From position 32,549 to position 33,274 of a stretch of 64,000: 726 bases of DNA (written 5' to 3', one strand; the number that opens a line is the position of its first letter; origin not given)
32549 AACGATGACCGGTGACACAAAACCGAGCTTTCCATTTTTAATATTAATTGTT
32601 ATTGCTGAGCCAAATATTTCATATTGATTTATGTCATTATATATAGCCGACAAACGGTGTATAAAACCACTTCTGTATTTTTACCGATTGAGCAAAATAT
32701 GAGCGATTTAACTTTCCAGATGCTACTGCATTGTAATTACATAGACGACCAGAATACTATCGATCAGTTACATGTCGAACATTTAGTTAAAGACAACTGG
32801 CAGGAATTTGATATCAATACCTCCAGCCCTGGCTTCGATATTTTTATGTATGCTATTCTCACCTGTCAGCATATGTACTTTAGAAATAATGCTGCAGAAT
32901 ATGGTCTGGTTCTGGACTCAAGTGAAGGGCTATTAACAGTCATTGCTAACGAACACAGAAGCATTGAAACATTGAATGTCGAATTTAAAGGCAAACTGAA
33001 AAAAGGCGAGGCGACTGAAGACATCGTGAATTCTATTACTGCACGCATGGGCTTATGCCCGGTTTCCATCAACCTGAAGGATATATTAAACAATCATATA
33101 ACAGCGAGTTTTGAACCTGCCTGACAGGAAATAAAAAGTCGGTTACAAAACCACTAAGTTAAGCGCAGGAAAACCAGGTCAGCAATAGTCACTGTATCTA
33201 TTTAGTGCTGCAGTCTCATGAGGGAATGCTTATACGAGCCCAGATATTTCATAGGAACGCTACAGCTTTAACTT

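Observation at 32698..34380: OsmC-like, TAT-exported Csp-like copper storage protein and Spy/CpxP-like genes clustered between MITE copies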

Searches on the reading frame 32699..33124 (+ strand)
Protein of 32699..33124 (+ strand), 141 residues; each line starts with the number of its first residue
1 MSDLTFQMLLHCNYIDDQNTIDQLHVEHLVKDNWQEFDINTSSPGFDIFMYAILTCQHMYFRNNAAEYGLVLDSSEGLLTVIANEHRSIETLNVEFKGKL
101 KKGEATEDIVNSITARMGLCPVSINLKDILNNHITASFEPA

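Call 3: search_protein_families(library=pfam, proteins=[window:32699-33121:+], max_evalue=1)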
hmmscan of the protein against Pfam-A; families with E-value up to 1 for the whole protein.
seq(141 aa): 1 family
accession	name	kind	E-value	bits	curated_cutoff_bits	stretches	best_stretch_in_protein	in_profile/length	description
PF02566.24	OsmC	-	0.001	19.8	27.5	1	47-127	10-92/100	OsmC-like protein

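Call 4: search_protein_families(library=ncbifam, proteins=[window:32699-33121:+], max_evalue=1)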
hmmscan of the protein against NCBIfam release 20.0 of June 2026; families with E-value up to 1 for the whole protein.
seq(141 aa): 0 families

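Call 21: find_homologous_proteins(query=window:32699-33124:+)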
Query window:32699-33124:+ (141 aa): 222 proteins with E <= 0.001 among 227 candidates; the best 120 are listed.
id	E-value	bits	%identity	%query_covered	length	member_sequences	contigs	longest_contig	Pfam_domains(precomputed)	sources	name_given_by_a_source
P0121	7.6e-79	280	88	100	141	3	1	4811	-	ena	-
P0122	9.0e-79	280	89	100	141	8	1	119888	-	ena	-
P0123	1.2e-76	273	87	100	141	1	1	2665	-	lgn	-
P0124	1.9e-76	273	88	99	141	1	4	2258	-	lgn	-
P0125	8.5e-76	271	86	100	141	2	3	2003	-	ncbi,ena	-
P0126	1.1e-75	270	86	99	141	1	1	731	-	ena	-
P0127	1.2e-75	270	86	99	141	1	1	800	-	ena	-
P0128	2.4e-75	269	85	100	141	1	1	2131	-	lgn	-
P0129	2.4e-75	269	87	100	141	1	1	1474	-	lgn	-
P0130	5.3e-75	268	84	100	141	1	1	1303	-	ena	-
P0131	5.7e-75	268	84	99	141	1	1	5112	-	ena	-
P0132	6.2e-75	268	82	100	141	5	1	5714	-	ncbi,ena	-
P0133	1.0e-74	267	84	100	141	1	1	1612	-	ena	-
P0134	1.4e-74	267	84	99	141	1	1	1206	-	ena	-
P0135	2.0e-74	266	83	99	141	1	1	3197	-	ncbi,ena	-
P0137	4.8e-74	265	84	100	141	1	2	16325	-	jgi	jgi:hypothetical protein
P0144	9.0e-73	261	84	100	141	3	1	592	PF02566.25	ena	-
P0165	5.4e-68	245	77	100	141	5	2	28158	-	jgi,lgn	jgi:uncharacterized protein YdcH (DUF465 family)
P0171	4.9e-67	242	81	95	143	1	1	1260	PF02566.25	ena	-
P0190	8.2e-65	235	74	100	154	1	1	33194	PF02566.25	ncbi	-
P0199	1.1e-63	231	74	100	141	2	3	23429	PF02566.25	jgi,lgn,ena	jgi:uncharacterized OsmC-like protein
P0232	3.5e-60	220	70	98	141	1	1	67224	-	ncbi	-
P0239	2.0e-59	218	71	99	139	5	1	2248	PF02566.25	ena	-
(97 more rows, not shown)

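Call 22: find_encoding_contigs(protein=P0122, flank=10000, max_places=3)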
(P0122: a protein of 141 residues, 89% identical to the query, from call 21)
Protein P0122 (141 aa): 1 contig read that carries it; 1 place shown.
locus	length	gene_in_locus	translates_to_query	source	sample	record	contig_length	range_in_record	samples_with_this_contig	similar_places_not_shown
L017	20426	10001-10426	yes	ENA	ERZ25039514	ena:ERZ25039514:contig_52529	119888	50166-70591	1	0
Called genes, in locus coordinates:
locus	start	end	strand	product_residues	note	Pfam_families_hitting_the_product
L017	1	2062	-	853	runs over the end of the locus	PF00873:ACR_tran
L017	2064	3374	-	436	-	PF02321:OEP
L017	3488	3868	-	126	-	-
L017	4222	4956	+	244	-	PF01292:Ni_hydr_CYTB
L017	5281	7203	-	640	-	PF02085:Cytochrom_CIII (faint), PF14522:Cytochrome_C7 (faint), PF22113:Mtrc-MtrF_II-IV_dom (weak), PF02412:TSP_3 (faint)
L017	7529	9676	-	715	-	PF14522:Cytochrome_C7 (faint), PF22113:Mtrc-MtrF_II-IV_dom (faint)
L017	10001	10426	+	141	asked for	-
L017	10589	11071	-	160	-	PF03860:Csp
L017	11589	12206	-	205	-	PF03150:CCP_MauG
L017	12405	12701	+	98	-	-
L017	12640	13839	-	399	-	PF00291:PALP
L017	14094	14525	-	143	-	PF00034:Cytochrom_C (faint), PF13442:Cytochrome_CBB3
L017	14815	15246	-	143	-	PF00034:Cytochrom_C (faint), PF13442:Cytochrome_CBB3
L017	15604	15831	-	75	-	PF11127:YgaP-like_TM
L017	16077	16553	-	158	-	PF00255:GSHPx (weak), PF00578:AhpC-TSA, PF08534:Redoxin, PF00085:Thioredoxin (weak), PF13098:Thioredoxin_2 (weak), PF13905:Thioredoxin_8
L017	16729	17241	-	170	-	PF03625:DUF302 (weak)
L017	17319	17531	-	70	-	-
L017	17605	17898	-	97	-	-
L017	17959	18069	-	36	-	-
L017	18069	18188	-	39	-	-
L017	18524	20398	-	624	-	PF13426:PAS_9 (weak)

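Call 23: find_encoding_contigs(protein=P0232, flank=8000, max_places=2)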
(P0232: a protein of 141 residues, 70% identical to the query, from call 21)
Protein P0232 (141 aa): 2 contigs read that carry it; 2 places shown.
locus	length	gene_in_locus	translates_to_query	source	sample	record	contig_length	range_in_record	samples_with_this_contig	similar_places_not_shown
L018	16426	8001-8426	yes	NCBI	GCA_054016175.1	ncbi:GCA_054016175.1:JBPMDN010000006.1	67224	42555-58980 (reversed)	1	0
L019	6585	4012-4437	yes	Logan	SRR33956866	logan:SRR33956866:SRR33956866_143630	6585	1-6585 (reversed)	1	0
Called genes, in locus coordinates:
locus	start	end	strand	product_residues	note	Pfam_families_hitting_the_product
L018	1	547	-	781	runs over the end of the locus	PF16656:Pur_ac_phosph_N, PF00149:Metallophos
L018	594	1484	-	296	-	PF13424:TPR_12 (faint), PF13414:TPR_11 (faint), PF13431:TPR_17 (faint), PF14559:TPR_19 (faint), PF00515:TPR_1 (faint), PF07719:TPR_2 (faint), PF13371:TPR_9 (weak), PF13432:TPR_16 (weak), +2 more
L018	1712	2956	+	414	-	PF04851:ResIII, PF00270:DEAD, PF00271:Helicase_C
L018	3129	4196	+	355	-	PF12974:Phosphonate-bd, PF09084:NMT1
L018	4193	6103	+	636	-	PF00672:HAMP, PF00512:HisKA, PF02518:HATPase_c, PF00072:Response_reg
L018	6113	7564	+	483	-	PF00224:PK, PF02887:PK_C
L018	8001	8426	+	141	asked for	-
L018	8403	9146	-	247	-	-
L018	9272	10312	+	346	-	PF14099:Polysacc_lyase (weak)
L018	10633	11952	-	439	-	PF10082:BBP2_2 (weak)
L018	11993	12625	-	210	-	PF02563:Poly_export, PF22461:SLBB_2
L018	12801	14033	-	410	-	PF01041:DegT_DnrJ_EryC1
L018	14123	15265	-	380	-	PF00535:Glycos_transf_2, PF13641:Glyco_tranf_2_3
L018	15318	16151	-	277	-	PF00685:Sulfotransfer_1 (faint), PF13469:Sulfotransfer_3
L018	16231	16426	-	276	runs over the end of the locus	PF03567:Sulfotransfer_2, PF06990:Gal-3-0_sulfotr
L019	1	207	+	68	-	?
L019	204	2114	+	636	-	PF00672:HAMP, PF00512:HisKA, PF02518:HATPase_c, PF00072:Response_reg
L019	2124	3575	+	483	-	PF00224:PK, PF02887:PK_C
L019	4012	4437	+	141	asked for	-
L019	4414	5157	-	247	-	-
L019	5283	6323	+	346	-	PF14099:Polysacc_lyase (weak)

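Call 43: search_solved_structures(query=A4, max_evalue=10, show_alignments=2)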
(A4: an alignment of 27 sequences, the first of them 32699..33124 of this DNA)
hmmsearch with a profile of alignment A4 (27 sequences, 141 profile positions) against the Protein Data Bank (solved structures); distinct sequences matched with E-value up to 10: 0.

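Call 52: predict_structure(alignment_id=A4)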
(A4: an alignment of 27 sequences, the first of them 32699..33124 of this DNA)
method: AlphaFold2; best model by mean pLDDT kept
length: 141 residues; sequences in the alignment: 27
mean_pLDDT: 95.6   pTM: 0.89
mean pLDDT of the five models: 95.6, 95.4, 94.2, 93.8, 93.6
residues with pLDDT >= 90: 125; 70-90: 15; 50-70: 1; < 50: 0
segments of 3 or more residues with pLDDT < 50: none
pLDDT, mean of each block of 10 residues (from residue 1): 88 98 96 92 92 98 98 99 92 98 98 98 94 97 89
secondary structure, 60 per line:
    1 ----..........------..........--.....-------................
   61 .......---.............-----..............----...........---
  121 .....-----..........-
elements in order: E5-14 E21-30 E33-37 H45-67 E71-83 E89-102 H107-117 H121-125 E131-140

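Call 56: fold_search(model_id=the predicted structure, library=pdb)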
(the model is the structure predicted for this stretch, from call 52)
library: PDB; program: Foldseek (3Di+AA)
matches with E <= 10: 1453; with E <= 0.001: 18
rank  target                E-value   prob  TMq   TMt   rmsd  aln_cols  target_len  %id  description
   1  1lql_A                1.7e-05  1.00  0.53  0.53  12.2       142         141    7  Crystal structure of OsmC like protein from Mycoplasma pneumoniae (released 2003-08-05)
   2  1lql_C                2.1e-05  1.00  0.55  0.53  11.9       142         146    7  Crystal structure of OsmC like protein from Mycoplasma pneumoniae (released 2003-08-05)
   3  6mjn_D                3.8e-05  1.00  0.45  0.45  11.5       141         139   14  Crystal structure of an organic hydroperoxide resistance protein OsmC, predicted redox protein, regulator of sulfide b (released 2018-10-03)
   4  1lql_J                4.9e-05  1.00  0.53  0.53  12.0       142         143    8  Crystal structure of OsmC like protein from Mycoplasma pneumoniae (released 2003-08-05)
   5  3cje                  8.7e-05  1.00  0.56  0.53   5.4       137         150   14  Crystal structure of an osmc-like hydroperoxide resistance protein (jann_2040) from jannaschia sp. ccs1 at 1.70 A resolu (released 2008-03-25)
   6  1nye_A                8.7e-05  1.00  0.54  0.53  12.9       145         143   14  Crystal structure of OsmC from E. coli (released 2004-03-02)
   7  6mjn_A                1.1e-04  1.00  0.47  0.48  11.5       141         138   13  Crystal structure of an organic hydroperoxide resistance protein OsmC, predicted redox protein, regulator of sulfide b (released 2018-10-03)
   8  2onf_A                1.8e-04  1.00  0.48  0.48  11.5       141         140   16  Crystal structure of a putative osmotically inducible protein c (ta0195) from thermoplasma acidophilum at 1.70 A resol (released 2007-02-06)
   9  1ml8                  2.4e-04  1.00  0.61  0.65  10.8       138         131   13  structural genomics (released 2003-04-22)
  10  9jxc_B                3.1e-04  1.00  0.44  0.44   8.5       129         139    9  Crystal Structure of AbOhr-R15C (released 2024-11-06)
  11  1ukk_A                4.1e-04  1.00  0.55  0.55   8.7       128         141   13  Structure of Osmotically Inducible Protein C from Thermus thermophilus (released 2004-05-04)
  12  2ql8_A                5.6e-04  1.00  0.48  0.48  10.8       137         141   14  Crystal structure of a putative redox protein (lsei_0423) from lactobacillus casei atcc 334 at 1.50 A resolution (released 2007-07-24)
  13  5t8t_A                6.8e-04  0.99  0.42  0.19  13.0       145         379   11  Crystal Structure of a S-adenosylmethionine Synthase from Neisseria gonorrhoeae with bound AMP and Magnesium (released 2016-09-28)
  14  2pn2                  7.7e-04  1.00  0.56  0.57   8.3       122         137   11  CRYSTAL STRUCTURE OF A PUTATIVE OSMOTIC STRESS INDUCED AND DETOXIFICATION RESPONSE PROTEIN (PSYC_0566) FROM PSYCHROBACTE (released 2007-05-08)
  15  8jzg_C                8.2e-04  1.00  0.46  0.20  10.4       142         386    8  C. glutamicum S-adenosylmethionine synthase co-crystallized with Adenosine, triphosphate, and SAM (released 2023-10-25)
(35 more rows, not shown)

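Call 65: find_encoding_contigs(protein=P0165, flank=6000, max_places=2)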
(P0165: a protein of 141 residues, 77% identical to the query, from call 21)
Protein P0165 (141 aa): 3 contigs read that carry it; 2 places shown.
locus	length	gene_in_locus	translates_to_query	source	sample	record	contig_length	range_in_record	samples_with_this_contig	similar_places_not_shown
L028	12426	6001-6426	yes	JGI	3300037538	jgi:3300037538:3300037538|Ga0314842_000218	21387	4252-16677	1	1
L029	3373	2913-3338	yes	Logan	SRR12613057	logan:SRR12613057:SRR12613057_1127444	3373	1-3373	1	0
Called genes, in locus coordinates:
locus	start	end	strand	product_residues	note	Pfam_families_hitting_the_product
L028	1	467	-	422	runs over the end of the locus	PF02321:OEP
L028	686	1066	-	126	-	-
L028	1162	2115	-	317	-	PF18914:DUF5666 (faint)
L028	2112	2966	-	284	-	PF20112:DUF6502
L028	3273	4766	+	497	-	-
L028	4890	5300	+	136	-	-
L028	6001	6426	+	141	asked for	-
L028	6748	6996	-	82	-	-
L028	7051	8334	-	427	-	PF04055:Radical_SAM, PF13186:SPASM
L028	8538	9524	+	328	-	PF01073:3Beta_HSD, PF01370:Epimerase, PF02719:Polysacc_synt_2, PF04321:RmlD_sub_bind, PF05368:NmrA, PF13460:NAD_binding_10, PF16363:GDP_Man_Dehyd, PF07993:NAD_binding_4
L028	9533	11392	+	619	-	-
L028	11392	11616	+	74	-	-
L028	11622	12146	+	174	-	PF25084:LbH_EIF2B (faint), PF00132:Hexapep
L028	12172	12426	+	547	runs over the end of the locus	PF01575:MaoC_dehydratas, PF00106:adh_short, PF08659:KR, PF13561:adh_short_C2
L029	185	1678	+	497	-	-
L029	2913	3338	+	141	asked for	-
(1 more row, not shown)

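Call 66: find_encoding_contigs(protein=P0137, flank=6000, max_places=2)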
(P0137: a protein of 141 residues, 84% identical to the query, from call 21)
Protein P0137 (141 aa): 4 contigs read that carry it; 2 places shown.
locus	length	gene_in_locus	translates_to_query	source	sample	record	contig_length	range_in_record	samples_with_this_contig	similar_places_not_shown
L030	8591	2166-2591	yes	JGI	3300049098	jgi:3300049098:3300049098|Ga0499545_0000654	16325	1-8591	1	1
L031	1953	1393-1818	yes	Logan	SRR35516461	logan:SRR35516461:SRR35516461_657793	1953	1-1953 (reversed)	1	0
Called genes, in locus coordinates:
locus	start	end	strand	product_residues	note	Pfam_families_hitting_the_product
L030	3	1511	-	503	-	?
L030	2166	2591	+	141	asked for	-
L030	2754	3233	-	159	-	PF03860:Csp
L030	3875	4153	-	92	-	-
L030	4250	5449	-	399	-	PF00291:PALP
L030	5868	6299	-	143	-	PF00034:Cytochrom_C (faint), PF13442:Cytochrome_CBB3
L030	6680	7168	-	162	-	PF00578:AhpC-TSA, PF08534:Redoxin, PF00085:Thioredoxin (faint), PF13098:Thioredoxin_2, PF13905:Thioredoxin_8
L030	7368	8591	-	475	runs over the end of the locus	PF03625:DUF302 (faint)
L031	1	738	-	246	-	?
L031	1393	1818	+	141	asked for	-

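Call 80: search_protein_families(library=pfam, proteins=[L017:11589-12206:-, L028:3273-4766:+], max_evalue=0.001)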
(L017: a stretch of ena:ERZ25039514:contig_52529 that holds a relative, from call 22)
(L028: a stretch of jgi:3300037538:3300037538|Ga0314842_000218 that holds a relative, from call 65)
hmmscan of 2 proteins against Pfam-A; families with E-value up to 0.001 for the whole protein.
L017:11589-12206:- (205 aa): 2 families
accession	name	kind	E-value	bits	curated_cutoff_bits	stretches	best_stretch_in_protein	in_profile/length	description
PF03150.19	CCP_MauG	-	3.7e-24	86.5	25.6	1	3-78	76-148/149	Di-haem cytochrome c peroxidase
PF00034.26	Cytochrom_C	-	0.00013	23.6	21.3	0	87-195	3-89/90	Cytochrome c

L028:3273-4766:+ (497 aa): 0 families
